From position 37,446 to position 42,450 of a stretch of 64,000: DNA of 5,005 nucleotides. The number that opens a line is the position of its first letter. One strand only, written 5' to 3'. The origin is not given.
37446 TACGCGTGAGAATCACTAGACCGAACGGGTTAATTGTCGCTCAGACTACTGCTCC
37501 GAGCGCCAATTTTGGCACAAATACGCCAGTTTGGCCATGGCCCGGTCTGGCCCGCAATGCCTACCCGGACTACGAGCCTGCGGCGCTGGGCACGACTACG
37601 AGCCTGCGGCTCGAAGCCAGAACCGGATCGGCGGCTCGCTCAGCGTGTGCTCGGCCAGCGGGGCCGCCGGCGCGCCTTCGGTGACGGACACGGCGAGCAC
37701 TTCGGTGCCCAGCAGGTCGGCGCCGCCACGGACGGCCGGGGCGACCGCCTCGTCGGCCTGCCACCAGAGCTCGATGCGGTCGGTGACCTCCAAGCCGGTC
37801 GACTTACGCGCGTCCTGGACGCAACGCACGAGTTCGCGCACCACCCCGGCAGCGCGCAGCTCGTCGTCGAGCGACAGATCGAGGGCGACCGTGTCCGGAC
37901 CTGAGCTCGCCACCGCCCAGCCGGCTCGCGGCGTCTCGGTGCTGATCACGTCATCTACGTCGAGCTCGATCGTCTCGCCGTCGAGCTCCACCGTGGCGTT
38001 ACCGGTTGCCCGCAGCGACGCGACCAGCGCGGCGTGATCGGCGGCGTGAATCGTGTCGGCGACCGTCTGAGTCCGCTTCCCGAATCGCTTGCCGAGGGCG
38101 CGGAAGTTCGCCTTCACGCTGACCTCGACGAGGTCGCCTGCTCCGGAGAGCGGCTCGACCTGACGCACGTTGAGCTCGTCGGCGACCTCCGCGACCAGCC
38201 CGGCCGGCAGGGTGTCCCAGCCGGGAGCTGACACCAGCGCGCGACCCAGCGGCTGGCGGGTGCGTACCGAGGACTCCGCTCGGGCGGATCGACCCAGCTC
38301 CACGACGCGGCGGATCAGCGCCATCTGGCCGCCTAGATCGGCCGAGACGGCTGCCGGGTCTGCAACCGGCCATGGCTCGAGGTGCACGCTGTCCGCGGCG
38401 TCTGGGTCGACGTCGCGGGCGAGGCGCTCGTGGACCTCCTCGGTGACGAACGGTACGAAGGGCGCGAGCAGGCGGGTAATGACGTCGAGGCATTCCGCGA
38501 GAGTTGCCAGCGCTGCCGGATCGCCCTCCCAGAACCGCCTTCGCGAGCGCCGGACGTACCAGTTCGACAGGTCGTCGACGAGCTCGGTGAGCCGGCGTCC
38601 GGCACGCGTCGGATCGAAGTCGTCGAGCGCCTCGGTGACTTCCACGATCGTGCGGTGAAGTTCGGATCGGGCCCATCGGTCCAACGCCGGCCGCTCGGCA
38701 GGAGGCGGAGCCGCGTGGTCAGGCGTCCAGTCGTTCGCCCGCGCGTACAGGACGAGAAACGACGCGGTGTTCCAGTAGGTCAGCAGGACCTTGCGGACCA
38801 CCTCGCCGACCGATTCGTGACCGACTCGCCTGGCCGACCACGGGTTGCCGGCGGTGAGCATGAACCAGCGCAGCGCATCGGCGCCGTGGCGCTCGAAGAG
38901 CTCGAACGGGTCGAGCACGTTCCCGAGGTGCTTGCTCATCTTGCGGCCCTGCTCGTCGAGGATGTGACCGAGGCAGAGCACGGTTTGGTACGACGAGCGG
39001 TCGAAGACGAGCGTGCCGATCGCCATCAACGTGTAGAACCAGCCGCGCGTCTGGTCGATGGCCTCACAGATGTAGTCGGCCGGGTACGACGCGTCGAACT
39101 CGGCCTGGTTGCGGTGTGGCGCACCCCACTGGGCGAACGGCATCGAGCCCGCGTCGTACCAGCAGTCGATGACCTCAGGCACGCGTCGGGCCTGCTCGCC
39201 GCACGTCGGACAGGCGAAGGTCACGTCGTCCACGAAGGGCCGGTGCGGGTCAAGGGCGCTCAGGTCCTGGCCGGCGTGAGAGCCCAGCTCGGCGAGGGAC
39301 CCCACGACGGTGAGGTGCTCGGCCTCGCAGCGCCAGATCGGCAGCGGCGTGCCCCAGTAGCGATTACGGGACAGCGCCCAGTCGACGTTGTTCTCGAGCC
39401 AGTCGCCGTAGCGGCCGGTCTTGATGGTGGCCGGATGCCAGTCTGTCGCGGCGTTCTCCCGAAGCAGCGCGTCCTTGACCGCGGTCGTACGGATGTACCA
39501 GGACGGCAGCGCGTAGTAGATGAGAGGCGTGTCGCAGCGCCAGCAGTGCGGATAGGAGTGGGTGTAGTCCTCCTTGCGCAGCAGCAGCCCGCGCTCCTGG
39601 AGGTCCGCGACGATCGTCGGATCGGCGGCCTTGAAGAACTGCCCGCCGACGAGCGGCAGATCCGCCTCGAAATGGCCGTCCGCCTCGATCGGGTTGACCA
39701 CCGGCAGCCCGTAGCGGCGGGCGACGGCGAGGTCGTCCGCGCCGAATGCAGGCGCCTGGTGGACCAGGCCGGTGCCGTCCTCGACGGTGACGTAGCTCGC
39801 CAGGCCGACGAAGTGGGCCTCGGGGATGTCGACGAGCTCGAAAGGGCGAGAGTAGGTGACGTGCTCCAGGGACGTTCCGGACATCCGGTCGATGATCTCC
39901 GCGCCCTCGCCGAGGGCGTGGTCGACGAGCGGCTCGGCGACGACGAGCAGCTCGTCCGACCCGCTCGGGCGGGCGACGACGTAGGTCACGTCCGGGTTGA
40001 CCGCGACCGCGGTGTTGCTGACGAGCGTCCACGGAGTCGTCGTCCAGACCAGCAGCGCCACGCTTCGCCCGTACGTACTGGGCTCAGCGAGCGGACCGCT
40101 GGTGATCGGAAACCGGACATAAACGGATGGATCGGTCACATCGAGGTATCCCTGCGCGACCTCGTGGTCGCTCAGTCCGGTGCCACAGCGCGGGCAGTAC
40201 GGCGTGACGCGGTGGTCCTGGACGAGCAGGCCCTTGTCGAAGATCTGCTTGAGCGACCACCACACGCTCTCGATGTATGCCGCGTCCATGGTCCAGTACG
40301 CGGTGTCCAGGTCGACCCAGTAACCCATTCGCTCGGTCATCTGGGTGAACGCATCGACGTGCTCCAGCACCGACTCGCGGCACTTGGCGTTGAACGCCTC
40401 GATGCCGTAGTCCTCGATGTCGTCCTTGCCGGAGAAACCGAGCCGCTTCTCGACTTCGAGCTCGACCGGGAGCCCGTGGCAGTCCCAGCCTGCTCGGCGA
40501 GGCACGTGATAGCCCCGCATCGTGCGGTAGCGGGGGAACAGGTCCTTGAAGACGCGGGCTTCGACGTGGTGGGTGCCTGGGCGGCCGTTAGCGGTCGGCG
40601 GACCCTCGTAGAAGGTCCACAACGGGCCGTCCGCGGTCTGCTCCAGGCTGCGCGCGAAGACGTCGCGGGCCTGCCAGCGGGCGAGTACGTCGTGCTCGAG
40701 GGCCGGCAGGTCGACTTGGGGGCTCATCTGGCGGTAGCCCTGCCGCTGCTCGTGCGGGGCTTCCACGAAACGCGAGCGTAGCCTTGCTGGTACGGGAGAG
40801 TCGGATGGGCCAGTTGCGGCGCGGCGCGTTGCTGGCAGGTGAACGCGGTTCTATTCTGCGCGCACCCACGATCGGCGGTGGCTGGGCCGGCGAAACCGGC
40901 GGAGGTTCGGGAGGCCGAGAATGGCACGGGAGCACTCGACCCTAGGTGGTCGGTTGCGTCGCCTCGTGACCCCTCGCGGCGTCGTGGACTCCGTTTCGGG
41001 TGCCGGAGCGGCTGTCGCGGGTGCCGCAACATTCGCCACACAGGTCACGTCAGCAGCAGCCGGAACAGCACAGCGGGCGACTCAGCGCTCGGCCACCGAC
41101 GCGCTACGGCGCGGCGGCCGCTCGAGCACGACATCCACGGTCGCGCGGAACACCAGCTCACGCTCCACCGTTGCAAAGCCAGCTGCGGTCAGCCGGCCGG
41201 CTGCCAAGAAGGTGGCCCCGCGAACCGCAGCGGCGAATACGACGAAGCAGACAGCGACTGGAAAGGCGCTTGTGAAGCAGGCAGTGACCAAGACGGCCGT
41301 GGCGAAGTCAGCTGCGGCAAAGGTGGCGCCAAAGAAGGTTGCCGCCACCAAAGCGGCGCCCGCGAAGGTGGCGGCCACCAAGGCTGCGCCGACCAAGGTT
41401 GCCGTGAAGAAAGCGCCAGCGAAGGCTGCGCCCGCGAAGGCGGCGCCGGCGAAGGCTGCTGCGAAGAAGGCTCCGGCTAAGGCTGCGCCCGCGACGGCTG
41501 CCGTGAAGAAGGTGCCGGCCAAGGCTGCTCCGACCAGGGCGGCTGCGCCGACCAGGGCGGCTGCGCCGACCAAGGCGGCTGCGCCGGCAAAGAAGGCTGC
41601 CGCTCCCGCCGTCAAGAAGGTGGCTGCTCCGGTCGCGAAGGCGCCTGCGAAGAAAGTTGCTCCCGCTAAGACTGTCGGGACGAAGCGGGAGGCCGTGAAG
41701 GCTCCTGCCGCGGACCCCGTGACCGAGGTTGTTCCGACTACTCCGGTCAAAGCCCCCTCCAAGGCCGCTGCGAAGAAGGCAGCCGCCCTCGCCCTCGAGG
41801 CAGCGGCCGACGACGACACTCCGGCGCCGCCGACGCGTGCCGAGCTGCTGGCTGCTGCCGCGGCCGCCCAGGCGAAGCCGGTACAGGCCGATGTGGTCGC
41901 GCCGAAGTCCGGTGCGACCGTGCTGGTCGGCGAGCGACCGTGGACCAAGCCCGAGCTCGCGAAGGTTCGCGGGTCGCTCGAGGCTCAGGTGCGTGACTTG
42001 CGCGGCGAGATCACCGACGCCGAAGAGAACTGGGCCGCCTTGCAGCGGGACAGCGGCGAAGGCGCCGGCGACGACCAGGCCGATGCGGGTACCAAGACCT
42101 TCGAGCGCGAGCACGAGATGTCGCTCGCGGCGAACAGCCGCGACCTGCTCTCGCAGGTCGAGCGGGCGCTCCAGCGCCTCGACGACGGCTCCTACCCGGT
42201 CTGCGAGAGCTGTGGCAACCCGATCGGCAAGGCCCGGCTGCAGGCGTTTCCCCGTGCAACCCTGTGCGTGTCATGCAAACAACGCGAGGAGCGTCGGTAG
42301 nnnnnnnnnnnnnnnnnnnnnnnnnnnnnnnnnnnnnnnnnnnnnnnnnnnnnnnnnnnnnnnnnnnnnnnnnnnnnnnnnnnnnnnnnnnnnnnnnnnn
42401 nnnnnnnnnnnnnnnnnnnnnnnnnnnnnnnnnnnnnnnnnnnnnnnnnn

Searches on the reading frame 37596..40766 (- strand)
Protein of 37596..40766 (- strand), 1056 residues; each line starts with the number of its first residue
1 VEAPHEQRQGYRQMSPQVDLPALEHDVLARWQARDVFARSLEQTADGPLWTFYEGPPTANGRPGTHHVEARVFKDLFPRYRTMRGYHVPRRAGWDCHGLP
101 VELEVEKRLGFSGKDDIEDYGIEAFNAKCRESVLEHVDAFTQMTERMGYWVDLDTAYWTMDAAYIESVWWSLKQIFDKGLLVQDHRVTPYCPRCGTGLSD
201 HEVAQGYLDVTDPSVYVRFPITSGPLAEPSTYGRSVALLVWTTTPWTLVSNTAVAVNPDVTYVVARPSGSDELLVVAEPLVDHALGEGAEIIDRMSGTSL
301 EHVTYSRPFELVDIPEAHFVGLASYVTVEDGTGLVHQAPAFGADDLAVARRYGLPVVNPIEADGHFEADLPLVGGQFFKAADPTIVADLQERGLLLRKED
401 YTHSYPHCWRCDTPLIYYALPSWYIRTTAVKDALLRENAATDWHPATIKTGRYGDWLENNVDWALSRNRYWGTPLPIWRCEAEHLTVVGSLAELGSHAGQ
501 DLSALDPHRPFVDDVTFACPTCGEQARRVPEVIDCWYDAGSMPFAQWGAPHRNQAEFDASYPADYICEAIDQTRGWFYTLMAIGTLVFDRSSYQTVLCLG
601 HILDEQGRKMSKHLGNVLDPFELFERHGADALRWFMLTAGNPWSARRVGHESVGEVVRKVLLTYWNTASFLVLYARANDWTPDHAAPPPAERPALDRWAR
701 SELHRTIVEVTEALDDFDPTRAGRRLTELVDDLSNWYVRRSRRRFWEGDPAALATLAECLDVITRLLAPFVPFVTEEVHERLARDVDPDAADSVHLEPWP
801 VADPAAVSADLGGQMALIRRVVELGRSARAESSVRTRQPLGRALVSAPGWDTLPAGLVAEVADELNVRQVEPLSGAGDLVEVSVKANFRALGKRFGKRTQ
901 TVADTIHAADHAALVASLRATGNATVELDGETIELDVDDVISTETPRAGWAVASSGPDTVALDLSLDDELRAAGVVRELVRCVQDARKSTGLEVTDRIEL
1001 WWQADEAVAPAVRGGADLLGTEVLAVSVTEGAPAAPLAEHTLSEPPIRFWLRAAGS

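Call 27: search_protein_families(library=pfam, proteins=[window:37596-40766:-], max_evalue=0.01)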
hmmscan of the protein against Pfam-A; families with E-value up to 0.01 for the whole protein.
window:37596-40766:- (1056 aa): 5 families
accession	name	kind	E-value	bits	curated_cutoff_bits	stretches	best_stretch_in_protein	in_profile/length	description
PF00133.28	tRNA-synt_1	-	2.2e-115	386.2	22.7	1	27-639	2-405/414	tRNA synthetases class I (I, L, M and V)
PF19302.4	DUF5915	-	2e-42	145.4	27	1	861-1029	4-171/195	Domain of unknown function (DUF5915)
PF08264.19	Anticodon_1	-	9.1e-32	110.4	25.1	1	696-840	1-144/148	Anticodon-binding domain of tRNA ligase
PF09334.17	tRNA-synt_1g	-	2.9e-10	39.9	20.1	2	59-195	10-143/391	tRNA synthetases class I (M)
PF13603.12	tRNA-synt_1_2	-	0.0054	16.7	25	1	237-364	22-144/185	Leucyl-tRNA synthetase, editing domain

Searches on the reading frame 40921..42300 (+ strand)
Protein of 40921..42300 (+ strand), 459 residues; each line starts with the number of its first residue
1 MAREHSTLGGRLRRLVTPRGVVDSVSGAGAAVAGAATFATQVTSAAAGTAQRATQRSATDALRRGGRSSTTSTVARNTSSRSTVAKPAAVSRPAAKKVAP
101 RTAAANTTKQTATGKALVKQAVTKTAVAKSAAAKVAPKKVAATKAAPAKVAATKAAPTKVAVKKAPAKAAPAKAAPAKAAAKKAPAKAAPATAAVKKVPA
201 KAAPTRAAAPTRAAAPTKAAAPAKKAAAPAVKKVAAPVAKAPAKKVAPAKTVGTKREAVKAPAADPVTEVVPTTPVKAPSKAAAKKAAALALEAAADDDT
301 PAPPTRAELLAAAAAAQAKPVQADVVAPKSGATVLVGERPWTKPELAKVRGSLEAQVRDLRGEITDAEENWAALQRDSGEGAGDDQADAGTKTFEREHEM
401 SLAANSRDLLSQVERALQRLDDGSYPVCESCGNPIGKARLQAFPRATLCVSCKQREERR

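Call 27: search_protein_families(library=pfam, proteins=[window:40921-42300:+], max_evalue=0.01)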
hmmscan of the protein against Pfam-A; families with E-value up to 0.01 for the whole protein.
window:40921-42300:+ (459 aa): 1 family
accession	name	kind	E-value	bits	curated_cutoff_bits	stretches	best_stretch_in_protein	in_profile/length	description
PF01258.23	zf-dskA_traR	-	7.5e-13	48.7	24.9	1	423-458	1-36/36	Prokaryotic dksA/traR C4-type zinc finger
